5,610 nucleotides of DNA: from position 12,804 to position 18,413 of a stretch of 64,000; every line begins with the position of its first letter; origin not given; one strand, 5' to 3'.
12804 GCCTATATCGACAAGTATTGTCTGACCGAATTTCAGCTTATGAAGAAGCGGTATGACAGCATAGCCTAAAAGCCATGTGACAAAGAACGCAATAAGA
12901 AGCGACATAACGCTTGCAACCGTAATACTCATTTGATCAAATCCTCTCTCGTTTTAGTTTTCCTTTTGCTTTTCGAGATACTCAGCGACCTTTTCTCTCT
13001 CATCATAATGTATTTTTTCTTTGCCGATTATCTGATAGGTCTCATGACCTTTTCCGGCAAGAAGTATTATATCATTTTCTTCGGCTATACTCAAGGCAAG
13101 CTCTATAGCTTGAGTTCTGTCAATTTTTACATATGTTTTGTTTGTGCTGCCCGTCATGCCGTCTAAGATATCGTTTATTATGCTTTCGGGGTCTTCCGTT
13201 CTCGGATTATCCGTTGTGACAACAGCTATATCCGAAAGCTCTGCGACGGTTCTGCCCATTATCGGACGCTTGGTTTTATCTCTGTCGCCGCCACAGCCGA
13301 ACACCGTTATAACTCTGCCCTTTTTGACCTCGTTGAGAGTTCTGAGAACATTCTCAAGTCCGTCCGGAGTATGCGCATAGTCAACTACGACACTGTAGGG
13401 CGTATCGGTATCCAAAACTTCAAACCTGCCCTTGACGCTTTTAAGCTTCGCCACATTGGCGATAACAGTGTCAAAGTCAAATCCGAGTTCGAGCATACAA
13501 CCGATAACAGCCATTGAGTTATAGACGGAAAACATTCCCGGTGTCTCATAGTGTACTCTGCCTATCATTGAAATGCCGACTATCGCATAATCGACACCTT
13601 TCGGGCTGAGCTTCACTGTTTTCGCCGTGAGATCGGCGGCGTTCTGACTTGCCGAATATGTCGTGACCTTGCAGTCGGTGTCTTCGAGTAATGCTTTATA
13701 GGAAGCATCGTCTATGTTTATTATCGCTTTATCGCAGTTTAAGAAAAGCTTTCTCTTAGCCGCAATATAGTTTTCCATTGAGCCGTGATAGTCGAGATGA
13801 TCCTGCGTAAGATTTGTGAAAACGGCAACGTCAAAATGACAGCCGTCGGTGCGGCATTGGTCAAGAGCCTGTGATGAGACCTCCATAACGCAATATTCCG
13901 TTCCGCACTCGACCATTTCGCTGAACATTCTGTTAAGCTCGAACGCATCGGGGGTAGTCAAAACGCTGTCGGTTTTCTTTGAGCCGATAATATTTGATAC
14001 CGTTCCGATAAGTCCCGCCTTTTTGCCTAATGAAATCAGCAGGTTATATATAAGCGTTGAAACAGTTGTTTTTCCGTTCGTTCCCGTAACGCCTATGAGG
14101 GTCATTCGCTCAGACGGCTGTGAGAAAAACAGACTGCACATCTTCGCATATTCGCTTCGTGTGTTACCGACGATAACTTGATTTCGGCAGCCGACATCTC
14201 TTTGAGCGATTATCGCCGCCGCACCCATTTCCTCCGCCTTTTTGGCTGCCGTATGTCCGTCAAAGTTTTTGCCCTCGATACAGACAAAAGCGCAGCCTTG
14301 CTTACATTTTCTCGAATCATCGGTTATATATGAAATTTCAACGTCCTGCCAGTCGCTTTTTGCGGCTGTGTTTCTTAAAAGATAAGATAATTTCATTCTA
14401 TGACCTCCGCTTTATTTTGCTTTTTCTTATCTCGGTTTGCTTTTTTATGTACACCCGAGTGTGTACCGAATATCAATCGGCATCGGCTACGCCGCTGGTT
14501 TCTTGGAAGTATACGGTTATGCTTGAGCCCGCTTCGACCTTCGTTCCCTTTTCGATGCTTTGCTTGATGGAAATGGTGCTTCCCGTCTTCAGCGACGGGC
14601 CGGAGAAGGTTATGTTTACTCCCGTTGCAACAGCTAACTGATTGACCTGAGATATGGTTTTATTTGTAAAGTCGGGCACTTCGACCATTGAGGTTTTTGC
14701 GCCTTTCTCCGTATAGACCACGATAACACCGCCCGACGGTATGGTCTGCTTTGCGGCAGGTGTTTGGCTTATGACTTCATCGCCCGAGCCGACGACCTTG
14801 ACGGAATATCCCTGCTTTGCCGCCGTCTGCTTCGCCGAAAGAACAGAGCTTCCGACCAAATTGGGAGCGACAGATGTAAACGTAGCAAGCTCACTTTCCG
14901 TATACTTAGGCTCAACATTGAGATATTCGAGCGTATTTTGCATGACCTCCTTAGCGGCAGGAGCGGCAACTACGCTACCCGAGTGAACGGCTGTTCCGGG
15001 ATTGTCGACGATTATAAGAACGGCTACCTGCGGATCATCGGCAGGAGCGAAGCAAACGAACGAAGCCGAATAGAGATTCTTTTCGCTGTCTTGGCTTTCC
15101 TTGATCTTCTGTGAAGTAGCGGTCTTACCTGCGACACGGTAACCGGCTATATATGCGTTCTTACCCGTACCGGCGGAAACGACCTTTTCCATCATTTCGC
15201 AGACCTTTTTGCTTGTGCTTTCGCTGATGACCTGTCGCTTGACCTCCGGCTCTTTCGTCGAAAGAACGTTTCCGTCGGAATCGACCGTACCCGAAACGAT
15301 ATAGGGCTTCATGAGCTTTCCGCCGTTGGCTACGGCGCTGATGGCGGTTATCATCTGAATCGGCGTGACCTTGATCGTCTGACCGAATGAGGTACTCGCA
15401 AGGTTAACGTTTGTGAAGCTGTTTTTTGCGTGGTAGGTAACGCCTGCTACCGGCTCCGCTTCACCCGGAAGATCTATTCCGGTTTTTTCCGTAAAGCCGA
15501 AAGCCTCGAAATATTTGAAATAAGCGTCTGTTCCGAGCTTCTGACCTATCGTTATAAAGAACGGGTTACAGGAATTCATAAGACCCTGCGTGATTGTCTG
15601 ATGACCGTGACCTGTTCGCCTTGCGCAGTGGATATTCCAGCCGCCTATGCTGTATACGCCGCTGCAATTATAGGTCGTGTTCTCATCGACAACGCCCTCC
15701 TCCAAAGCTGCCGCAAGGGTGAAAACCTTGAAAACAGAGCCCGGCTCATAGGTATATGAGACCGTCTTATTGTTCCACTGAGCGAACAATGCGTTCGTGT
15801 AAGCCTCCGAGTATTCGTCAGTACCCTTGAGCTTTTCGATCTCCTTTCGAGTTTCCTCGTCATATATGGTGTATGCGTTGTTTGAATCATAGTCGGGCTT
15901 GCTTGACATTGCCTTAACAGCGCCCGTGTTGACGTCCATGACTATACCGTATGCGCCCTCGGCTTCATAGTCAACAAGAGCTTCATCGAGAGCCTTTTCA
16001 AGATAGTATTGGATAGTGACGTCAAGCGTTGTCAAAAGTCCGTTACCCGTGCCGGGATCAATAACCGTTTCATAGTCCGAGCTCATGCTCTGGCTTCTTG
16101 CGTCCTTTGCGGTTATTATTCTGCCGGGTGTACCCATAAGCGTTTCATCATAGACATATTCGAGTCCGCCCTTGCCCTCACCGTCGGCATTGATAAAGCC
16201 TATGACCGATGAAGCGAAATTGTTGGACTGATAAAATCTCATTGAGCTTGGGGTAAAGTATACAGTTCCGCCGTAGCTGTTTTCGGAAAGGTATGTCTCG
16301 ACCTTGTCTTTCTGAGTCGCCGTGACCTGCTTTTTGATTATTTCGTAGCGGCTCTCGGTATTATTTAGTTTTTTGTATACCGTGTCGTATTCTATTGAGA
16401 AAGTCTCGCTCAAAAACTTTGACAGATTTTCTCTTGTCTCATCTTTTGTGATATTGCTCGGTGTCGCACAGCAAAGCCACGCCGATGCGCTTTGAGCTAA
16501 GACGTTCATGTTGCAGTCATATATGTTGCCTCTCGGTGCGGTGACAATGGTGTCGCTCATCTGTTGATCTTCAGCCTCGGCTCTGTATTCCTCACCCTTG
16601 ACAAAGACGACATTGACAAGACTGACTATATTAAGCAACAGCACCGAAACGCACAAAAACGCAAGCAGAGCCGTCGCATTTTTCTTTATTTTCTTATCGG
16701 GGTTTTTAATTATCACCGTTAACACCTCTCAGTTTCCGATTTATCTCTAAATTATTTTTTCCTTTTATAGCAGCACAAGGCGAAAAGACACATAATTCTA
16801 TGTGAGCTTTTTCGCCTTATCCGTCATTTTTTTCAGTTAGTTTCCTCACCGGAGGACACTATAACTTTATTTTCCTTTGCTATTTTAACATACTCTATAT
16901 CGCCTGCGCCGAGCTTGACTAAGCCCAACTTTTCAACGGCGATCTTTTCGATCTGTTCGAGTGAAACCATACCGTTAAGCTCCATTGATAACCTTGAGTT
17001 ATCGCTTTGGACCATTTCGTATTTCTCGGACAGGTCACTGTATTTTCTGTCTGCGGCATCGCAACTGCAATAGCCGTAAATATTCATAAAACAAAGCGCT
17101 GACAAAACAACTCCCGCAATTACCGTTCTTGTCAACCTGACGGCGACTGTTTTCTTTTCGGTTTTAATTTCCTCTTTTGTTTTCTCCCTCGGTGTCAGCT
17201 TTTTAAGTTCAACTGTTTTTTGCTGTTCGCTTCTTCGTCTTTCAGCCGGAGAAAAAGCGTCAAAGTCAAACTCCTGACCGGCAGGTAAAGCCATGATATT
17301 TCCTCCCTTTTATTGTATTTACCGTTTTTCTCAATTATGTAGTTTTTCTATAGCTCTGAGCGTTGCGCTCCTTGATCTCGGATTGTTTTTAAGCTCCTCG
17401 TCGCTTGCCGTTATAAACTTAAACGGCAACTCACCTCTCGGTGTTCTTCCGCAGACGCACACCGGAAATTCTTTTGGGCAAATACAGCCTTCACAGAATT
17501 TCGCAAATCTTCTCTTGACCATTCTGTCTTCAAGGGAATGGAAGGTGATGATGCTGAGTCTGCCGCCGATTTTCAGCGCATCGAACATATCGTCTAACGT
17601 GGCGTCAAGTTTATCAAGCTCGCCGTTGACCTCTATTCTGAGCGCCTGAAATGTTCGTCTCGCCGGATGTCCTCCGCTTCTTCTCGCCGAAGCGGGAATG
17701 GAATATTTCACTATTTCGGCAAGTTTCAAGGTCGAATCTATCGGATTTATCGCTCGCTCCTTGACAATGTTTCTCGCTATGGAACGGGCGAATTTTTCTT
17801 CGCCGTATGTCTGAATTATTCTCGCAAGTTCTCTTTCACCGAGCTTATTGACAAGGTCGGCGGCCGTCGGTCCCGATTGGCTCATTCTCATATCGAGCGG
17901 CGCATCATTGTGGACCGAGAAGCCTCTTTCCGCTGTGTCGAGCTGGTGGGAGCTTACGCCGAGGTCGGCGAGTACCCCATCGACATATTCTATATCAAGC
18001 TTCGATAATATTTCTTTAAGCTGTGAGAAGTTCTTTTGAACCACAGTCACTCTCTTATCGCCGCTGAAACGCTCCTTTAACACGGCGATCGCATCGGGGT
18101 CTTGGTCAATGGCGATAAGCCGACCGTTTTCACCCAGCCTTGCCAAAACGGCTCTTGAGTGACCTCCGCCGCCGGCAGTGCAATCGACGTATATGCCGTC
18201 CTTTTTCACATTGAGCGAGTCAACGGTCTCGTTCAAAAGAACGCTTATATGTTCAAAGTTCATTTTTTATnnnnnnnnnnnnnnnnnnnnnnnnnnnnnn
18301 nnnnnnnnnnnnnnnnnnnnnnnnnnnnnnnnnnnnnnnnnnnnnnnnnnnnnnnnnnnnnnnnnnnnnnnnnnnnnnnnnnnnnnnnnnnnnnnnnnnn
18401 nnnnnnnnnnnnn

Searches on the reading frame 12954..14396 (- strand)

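Call 71: search_protein_families(library=pfam, proteins=[window:12954-14396:-], max_evalue=0.0001)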
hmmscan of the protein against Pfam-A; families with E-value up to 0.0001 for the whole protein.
window:12954-14396:- (480 aa): 3 families
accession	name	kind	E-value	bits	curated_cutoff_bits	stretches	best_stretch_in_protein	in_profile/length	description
PF08245.18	Mur_ligase_M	-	3.4e-54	184.3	24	1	103-300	1-199/200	Mur ligase middle domain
PF02875.26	Mur_ligase_C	-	1.6e-35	123.1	28.4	1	323-450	1-127/127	Mur ligase, glutamate ligase domain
PF01225.30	Mur_ligase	-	6.4e-08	33.3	21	1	21-75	2-58/95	Mur ligase family, catalytic domain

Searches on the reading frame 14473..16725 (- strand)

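Call 56: search_protein_families(library=pfam, proteins=[window:14473-16725:-], max_evalue=0.0001)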
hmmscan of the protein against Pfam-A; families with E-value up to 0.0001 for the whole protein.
window:14473-16725:- (750 aa): 3 families
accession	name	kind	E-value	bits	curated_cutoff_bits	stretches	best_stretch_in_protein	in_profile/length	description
PF00905.27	Transpeptidase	-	5.9e-76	256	22.1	1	261-596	4-299/299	Penicillin binding protein transpeptidase domain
PF03717.20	PBP_dimer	-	1.5e-16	61.8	24.4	1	62-211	3-173/180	Penicillin-binding Protein dimerisation domain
PF03793.24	PASTA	-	3.3e-16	59.4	23.2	2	620-674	3-64/64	PASTA domain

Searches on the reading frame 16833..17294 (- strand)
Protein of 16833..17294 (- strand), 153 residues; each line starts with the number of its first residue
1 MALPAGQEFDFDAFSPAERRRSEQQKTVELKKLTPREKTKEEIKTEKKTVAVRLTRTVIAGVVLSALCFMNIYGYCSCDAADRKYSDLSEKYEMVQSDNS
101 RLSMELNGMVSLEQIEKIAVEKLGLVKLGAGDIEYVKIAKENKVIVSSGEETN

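Call 56: search_protein_families(library=pfam, proteins=[window:16833-17294:-], max_evalue=0.0001)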
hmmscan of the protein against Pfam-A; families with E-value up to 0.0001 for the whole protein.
window:16833-17294:- (153 aa): 0 families

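Call 78: search_protein_families(library=ncbifam, proteins=[window:16833-17294:-], max_evalue=1)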
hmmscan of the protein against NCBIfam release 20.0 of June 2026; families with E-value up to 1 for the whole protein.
window:16833-17294:- (153 aa): 1 family
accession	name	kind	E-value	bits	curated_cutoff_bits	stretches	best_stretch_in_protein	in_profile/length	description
TIGR02209.1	ftsL_broad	equivalog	0.0091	15.9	42.45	1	66-125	14-73/85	cell division protein FtsL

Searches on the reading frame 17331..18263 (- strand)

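Call 56: search_protein_families(library=pfam, proteins=[window:17331-18263:-], max_evalue=0.0001)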
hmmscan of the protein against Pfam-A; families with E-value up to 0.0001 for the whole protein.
window:17331-18263:- (310 aa): 6 families
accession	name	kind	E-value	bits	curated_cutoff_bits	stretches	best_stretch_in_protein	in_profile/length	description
PF01795.25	Methyltransf_5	-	6.6e-115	384.3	27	1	2-307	1-308/309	MraW methylase family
PF13847.12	Methyltransf_31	-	6e-07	29.7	27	1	21-102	3-88/145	Methyltransferase domain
PF01728.25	FtsJ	-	1.1e-05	25.9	24.1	1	11-109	10-110/181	FtsJ-like methyltransferase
PF13649.12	Methyltransf_25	-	2.8e-05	25.2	27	0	27-91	3-67/97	Methyltransferase domain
PF00398.26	RrnaAD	-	3.2e-05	23.6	24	1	2-82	11-88/263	Ribosomal RNA adenine dimethylase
PF08242.18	Methyltransf_12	-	4.6e-05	24.5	30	0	30-99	5-71/98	Methyltransferase domain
